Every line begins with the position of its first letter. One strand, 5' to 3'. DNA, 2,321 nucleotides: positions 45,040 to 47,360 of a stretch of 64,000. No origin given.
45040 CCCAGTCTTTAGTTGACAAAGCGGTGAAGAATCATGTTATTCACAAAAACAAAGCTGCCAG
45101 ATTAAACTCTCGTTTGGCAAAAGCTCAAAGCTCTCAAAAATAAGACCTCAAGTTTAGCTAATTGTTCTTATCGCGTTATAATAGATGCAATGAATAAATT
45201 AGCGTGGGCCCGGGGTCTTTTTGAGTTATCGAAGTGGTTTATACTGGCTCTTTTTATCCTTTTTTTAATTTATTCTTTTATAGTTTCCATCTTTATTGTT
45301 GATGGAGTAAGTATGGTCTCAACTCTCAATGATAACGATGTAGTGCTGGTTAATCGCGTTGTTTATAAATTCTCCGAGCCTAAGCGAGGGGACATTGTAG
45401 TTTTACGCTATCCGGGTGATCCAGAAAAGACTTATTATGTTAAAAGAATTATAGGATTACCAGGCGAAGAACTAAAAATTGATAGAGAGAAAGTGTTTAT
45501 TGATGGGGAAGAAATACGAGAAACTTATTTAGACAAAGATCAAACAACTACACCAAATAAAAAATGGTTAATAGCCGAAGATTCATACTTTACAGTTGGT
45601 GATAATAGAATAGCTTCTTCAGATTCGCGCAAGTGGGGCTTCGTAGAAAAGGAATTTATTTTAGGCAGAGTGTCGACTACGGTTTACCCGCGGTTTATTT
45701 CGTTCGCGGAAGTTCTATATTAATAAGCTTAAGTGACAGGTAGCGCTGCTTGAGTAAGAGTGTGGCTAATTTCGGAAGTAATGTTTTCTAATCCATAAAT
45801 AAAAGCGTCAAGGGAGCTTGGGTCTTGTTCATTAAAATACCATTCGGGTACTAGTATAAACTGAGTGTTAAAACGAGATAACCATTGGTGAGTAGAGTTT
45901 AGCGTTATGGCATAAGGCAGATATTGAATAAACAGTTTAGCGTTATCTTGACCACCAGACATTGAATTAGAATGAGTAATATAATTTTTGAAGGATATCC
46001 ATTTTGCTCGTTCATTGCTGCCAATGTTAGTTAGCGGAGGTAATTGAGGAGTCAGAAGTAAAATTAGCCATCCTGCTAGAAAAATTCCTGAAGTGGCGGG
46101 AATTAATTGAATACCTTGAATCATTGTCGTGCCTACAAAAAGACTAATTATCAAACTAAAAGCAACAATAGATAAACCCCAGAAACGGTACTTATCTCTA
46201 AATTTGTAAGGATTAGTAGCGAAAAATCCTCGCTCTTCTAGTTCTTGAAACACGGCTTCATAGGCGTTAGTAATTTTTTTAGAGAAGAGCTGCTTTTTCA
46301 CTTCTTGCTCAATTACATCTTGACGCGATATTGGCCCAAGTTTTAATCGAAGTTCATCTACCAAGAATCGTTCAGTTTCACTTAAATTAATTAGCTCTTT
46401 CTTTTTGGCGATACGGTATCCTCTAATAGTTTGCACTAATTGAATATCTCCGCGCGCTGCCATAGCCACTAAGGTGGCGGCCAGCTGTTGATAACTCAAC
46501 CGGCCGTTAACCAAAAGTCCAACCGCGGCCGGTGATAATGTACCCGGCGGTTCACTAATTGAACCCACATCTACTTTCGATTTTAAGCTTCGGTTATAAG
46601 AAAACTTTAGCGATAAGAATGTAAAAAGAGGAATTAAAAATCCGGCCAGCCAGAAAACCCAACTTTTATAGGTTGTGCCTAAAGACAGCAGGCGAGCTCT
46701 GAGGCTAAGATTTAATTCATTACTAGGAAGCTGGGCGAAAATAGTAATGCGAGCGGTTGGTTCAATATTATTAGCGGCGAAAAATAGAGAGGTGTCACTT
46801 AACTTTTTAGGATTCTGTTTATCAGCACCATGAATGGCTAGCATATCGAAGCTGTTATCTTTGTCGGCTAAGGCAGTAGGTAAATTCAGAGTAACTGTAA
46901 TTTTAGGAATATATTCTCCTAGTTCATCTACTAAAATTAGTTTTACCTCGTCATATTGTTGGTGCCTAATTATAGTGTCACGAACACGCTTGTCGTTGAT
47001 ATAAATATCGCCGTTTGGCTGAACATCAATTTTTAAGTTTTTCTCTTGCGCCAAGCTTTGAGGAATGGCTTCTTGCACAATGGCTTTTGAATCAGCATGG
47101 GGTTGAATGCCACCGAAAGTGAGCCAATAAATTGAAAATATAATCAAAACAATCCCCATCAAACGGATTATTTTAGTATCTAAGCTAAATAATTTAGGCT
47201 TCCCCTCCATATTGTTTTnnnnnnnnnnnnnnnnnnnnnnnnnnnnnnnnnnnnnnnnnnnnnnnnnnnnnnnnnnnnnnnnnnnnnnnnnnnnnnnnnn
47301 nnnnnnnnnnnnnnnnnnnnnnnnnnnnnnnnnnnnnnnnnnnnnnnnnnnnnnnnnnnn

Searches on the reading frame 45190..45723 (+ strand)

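Call 70: search_protein_families(library=pfam, proteins=[window:45190-45723:+], max_evalue=0.001)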
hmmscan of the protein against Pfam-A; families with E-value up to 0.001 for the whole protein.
window:45190-45723:+ (177 aa): 2 families
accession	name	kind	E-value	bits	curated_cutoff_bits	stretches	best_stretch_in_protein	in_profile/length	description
PF10502.14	Peptidase_S26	-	8.8e-43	146.6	22.9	1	11-165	2-167/168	Signal peptidase, peptidase S26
PF00717.28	Peptidase_S24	-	2.1e-05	24.6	23.3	1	35-89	38-84/116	Peptidase S24-like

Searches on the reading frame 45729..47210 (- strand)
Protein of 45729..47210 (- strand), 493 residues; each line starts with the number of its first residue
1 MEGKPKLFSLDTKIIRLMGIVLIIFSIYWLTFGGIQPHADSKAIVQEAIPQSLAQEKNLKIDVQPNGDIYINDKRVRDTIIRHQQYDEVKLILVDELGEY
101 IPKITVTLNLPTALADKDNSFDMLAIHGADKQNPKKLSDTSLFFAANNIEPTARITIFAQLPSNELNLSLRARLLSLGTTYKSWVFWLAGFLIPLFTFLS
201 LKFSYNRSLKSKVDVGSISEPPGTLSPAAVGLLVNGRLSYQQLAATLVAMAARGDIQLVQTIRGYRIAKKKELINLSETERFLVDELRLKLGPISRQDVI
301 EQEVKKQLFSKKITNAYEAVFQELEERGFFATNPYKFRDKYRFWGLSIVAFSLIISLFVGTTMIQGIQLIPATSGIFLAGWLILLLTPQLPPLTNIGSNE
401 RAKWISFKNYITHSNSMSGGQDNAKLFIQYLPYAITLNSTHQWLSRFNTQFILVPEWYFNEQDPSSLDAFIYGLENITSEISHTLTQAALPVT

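Call 70: search_protein_families(library=pfam, proteins=[window:45729-47210:-], max_evalue=0.001)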
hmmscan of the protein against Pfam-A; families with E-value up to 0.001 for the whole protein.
window:45729-47210:- (493 aa): 1 family
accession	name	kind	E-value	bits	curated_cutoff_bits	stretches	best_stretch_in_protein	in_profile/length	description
PF20990.2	DUF2207_C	-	1.5e-25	90.8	33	1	220-447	7-247/247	Predicted membrane protein (DUF2207) C-terminal domain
